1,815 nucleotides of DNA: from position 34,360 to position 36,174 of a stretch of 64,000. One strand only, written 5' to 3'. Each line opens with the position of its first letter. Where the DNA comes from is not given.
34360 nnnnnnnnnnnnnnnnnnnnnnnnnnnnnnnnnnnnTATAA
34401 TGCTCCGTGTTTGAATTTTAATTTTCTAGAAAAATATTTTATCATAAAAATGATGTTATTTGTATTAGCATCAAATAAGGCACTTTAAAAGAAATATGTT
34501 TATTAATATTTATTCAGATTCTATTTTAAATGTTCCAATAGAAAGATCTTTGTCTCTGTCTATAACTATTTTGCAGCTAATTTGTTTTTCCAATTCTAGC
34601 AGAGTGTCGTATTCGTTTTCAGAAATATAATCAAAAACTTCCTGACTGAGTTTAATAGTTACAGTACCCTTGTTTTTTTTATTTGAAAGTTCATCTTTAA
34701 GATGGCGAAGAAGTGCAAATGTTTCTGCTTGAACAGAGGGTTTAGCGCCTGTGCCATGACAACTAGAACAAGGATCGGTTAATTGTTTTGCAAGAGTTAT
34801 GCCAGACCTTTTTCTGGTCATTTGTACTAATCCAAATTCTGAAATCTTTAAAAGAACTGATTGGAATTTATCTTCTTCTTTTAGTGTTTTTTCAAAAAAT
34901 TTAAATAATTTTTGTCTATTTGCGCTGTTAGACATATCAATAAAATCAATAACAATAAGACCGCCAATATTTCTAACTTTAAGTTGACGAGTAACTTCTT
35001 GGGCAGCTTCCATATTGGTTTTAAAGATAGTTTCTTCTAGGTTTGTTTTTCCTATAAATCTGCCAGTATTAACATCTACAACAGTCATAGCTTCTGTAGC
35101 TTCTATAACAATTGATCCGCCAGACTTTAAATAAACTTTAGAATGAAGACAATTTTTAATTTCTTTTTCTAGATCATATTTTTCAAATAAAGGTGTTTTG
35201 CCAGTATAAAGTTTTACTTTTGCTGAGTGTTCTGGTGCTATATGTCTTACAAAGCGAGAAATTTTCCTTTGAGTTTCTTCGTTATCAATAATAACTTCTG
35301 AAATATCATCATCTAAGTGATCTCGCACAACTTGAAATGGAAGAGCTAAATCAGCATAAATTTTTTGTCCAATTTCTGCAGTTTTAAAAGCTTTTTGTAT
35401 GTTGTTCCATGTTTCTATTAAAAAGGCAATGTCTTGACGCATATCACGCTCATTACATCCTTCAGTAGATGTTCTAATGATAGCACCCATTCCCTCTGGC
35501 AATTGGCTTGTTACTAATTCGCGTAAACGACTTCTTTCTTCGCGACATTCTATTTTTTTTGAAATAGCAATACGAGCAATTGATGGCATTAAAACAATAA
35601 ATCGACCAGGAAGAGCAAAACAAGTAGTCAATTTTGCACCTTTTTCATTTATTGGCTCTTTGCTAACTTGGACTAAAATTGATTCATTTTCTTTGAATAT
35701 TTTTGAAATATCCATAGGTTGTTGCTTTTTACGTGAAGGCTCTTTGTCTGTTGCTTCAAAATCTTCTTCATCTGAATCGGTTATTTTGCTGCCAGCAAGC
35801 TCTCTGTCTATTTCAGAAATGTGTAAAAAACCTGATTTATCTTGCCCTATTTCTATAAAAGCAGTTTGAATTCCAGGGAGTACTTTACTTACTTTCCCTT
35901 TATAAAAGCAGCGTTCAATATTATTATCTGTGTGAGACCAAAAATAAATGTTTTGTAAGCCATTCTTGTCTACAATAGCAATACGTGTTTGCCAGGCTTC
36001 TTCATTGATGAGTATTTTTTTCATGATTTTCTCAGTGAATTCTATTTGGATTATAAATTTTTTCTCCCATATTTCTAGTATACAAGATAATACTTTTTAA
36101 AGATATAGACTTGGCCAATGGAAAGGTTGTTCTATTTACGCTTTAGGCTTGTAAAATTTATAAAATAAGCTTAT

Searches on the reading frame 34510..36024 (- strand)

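Call 23: search_protein_families(library=pfam, proteins=[window:34510-36024:-], max_evalue=0.001)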
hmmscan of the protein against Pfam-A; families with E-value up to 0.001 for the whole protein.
window:34510-36024:- (504 aa): 3 families
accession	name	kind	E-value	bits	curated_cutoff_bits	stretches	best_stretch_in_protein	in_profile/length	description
PF10150.14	RNase_E_G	-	1.4e-97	326.8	25.5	1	138-406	2-269/270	Ribonuclease E/G family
PF20833.2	RNase_E_G_Thio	-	2.7e-12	47.1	26.8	1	418-503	1-85/86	RNase E/G, Thioredoxin-like domain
PF00575.29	S1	-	0.0004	21.1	22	0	41-85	8-41/74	S1 RNA binding domain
